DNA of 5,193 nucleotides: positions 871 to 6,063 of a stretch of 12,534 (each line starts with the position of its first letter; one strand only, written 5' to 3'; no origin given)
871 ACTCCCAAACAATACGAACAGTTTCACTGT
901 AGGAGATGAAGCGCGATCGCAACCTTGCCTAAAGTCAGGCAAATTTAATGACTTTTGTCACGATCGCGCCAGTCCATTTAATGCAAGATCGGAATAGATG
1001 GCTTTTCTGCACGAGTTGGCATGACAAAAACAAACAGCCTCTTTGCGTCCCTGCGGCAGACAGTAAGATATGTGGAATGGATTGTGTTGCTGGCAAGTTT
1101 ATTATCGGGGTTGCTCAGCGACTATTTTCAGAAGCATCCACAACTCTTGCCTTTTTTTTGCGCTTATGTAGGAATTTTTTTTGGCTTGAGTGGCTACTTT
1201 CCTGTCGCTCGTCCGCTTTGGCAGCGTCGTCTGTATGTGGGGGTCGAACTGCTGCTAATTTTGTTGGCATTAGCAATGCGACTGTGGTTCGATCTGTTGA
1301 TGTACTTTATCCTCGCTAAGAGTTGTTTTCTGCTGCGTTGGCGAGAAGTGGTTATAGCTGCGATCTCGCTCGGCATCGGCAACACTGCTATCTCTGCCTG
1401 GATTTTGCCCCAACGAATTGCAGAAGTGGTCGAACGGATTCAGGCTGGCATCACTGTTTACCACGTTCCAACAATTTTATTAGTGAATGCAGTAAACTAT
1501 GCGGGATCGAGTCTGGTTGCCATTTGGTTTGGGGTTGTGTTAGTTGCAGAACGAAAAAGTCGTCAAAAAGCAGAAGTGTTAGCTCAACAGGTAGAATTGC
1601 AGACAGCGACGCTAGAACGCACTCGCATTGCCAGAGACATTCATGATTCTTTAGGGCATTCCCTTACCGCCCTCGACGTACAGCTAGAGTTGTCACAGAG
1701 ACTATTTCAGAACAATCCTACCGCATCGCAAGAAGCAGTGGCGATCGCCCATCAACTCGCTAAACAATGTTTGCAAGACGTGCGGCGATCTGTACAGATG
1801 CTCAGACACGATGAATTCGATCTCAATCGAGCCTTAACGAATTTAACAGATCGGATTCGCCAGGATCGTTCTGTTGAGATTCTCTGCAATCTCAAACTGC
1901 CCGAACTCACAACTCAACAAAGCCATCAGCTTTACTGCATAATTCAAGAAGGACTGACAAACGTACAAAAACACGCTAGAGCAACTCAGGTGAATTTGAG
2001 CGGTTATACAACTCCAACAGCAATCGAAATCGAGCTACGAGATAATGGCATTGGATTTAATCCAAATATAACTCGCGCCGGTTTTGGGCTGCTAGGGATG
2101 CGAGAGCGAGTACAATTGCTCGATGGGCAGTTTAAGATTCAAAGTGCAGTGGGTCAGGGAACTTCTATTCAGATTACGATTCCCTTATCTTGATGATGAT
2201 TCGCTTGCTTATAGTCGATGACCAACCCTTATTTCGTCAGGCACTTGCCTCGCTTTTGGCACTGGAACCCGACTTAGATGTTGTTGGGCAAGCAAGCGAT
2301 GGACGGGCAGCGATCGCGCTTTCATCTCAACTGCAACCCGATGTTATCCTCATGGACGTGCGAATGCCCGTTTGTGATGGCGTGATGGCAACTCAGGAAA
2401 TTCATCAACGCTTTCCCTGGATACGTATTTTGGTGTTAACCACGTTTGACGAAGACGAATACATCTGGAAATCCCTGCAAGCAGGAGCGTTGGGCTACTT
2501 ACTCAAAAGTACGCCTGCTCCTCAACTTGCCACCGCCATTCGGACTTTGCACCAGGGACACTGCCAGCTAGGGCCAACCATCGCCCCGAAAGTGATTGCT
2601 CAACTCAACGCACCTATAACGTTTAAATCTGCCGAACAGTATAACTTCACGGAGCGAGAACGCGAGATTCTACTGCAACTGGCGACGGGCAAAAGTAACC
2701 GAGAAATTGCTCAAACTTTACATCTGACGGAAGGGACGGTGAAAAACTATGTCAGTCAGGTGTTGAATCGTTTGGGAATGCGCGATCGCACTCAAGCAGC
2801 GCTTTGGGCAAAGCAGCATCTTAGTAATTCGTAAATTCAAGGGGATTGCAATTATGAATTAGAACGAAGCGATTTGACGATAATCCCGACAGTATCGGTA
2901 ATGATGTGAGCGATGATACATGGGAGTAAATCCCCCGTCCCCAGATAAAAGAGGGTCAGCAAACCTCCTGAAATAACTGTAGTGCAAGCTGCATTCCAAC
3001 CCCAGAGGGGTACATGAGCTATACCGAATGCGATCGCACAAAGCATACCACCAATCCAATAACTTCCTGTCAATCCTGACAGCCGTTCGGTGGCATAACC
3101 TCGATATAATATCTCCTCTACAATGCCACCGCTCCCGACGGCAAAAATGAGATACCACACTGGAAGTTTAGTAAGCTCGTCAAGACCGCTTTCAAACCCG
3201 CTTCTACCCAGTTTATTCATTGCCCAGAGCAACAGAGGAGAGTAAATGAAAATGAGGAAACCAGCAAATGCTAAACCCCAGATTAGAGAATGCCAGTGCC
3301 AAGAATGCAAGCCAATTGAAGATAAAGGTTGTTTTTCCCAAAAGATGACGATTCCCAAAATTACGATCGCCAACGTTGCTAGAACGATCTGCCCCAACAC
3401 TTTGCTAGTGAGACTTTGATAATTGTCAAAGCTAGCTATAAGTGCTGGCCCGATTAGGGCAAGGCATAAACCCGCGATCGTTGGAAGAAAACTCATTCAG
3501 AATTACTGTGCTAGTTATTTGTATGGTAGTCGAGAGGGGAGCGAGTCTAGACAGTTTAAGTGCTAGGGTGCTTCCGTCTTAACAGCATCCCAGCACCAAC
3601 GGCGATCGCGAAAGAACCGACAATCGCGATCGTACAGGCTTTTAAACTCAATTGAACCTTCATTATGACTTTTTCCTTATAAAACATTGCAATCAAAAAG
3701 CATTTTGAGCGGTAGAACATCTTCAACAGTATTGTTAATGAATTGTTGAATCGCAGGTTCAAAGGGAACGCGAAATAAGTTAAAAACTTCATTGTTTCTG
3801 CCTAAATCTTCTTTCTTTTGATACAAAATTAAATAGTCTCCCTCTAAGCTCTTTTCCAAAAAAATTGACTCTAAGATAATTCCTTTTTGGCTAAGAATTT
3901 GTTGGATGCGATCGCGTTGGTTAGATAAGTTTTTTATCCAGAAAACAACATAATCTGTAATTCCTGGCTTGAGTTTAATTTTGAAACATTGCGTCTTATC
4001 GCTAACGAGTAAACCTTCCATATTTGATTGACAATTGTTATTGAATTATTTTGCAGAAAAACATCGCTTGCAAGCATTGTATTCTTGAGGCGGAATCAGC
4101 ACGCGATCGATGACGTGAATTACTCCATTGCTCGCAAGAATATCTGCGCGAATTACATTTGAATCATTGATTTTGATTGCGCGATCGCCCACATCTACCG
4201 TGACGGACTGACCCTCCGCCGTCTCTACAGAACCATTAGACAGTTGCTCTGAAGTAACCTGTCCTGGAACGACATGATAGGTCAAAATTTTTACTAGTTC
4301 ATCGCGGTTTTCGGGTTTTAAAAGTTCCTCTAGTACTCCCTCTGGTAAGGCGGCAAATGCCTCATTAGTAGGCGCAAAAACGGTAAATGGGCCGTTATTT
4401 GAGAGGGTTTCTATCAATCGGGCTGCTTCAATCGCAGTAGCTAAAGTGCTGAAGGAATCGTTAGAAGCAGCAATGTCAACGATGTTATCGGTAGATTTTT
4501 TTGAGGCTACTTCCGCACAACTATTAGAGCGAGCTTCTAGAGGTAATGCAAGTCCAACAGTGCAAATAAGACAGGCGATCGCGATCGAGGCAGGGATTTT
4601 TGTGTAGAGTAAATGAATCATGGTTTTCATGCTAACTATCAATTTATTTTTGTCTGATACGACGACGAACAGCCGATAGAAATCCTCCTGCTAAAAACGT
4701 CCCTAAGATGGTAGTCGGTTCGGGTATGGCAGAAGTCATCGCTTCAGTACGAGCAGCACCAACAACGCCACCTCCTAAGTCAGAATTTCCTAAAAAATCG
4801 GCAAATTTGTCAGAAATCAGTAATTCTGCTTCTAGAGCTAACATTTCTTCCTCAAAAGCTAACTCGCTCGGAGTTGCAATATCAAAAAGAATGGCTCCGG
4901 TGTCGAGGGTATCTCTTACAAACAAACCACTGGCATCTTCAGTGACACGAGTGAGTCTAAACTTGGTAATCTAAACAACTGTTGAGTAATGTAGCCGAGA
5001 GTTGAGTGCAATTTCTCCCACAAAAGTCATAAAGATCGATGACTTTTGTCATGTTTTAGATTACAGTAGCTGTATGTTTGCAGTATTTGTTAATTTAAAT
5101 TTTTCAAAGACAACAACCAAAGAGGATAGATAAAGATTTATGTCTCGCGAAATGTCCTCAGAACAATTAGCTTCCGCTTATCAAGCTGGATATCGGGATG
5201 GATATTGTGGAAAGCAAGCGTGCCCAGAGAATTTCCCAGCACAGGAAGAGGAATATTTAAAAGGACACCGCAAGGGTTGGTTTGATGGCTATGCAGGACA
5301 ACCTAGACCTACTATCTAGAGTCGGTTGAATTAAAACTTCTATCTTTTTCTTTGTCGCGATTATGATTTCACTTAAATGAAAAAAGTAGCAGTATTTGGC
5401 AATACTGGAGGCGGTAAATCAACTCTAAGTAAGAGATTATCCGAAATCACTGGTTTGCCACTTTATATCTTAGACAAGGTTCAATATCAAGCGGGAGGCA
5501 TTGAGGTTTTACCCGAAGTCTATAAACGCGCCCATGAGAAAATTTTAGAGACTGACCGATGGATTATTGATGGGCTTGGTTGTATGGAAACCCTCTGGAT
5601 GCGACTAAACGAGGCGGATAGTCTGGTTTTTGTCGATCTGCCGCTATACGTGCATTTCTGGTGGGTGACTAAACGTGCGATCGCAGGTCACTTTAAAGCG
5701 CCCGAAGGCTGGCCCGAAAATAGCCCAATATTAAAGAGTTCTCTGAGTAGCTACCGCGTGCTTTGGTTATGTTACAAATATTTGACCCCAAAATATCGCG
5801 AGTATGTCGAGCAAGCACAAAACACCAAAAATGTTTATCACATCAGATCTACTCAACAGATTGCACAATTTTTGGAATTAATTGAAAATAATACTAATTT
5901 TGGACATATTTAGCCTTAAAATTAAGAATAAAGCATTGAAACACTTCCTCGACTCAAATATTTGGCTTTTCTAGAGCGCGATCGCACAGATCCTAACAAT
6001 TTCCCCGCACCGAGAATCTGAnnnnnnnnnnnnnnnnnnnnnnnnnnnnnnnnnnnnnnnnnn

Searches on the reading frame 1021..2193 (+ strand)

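Call 7: search_protein_families(library=pfam, proteins=[window:1021-2193:+], max_evalue=0.01)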
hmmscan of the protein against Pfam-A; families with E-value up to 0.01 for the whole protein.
window:1021-2193:+ (390 aa): 3 families
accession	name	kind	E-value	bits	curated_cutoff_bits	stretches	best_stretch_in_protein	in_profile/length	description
PF07730.19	HisKA_3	-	9.8e-20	71.3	24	1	199-264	1-66/68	Histidine kinase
PF02518.31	HATPase_c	-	2e-11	44.7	26.4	1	302-389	4-109/111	Histidine kinase-, DNA gyrase B-, and HSP90-like ATPase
PF13581.12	HATPase_c_2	-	0.0055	17.2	27.4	0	296-349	24-82/127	Histidine kinase-like ATPase domain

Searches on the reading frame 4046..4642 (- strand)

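Call 7: search_protein_families(library=pfam, proteins=[window:4046-4642:-], max_evalue=0.01)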
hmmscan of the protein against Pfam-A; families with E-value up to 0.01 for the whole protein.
window:4046-4642:- (198 aa): 1 family
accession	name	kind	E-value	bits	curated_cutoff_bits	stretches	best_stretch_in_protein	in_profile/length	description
PF02469.27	Fasciclin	-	2.2e-41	141.4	22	1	63-184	2-123/123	Fasciclin domain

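Call 8: search_protein_families(library=ncbifam, proteins=[window:4046-4642:-], max_evalue=0.01)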
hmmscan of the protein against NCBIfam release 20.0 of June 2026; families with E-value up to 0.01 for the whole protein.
window:4046-4642:- (198 aa): 0 families

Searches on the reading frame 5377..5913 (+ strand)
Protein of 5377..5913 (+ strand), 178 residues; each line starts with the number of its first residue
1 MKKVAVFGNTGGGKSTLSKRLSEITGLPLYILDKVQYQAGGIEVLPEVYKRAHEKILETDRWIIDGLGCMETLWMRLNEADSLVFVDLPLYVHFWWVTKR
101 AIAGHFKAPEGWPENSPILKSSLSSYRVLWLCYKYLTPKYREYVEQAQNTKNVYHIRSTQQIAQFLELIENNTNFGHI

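Call 7: search_protein_families(library=pfam, proteins=[window:5377-5913:+], max_evalue=0.01)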
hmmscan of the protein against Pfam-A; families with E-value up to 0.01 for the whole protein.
window:5377-5913:+ (178 aa): 2 families
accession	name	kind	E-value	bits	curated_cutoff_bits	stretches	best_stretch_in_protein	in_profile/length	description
PF01745.22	IPT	-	0.0028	17.5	20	1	4-36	4-36/233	Isopentenyl transferase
PF13521.12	AAA_28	-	0.0094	16.6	27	0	3-51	1-34/164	AAA domain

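Call 8: search_protein_families(library=ncbifam, proteins=[window:5377-5913:+], max_evalue=0.01)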
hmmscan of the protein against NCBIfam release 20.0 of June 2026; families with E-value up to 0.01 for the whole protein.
window:5377-5913:+ (178 aa): 2 families
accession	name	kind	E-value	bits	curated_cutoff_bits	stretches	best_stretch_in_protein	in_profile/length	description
NF005994.0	PRK08118.1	equivalog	1.4e-24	87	215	1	1-172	1-170/172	DNA topology modulation protein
NF005576.0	PRK07261.1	equivalog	1e-13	51.4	224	1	3-170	2-168/171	DNA topology modulation protein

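Call 62: find_related_loci(query=window:5377-5913:+, collection=metagenome_contigs, flank=4000)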
Query window:5377-5913:+ (178 aa) in metagenome_contigs; peptide patterns used: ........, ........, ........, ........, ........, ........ (x = any residue, [..] = any of these).
477 stretches matched a pattern; 321 encode a relative of the query (tblastn E <= 1e-3); the best 80 are kept; 80 distinct loci.
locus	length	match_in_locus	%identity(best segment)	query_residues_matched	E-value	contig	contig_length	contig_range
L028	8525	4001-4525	83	1-175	6e-101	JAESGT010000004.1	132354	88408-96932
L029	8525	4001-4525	82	1-175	8e-101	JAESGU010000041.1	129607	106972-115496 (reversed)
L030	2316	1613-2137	82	1-175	2e-104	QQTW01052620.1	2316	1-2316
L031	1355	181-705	81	1-175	1e-106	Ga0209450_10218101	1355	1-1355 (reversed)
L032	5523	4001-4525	81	1-175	1e-98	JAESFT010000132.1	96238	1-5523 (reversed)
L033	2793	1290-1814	79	1-175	3e-101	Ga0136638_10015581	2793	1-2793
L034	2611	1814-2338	79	1-175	3e-101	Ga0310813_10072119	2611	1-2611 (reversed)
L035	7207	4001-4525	80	1-175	3e-98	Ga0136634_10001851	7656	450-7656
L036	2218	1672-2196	79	1-175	3e-101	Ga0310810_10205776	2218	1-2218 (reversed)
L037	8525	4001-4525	81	1-175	2e-97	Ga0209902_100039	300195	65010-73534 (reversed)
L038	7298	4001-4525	80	1-175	3e-97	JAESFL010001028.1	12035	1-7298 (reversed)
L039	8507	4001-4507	82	1-169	9e-97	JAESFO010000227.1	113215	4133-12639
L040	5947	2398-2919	82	1-174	5e-97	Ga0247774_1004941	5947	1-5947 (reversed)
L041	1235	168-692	80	1-175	2e-104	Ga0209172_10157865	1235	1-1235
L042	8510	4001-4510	81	1-170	3e-96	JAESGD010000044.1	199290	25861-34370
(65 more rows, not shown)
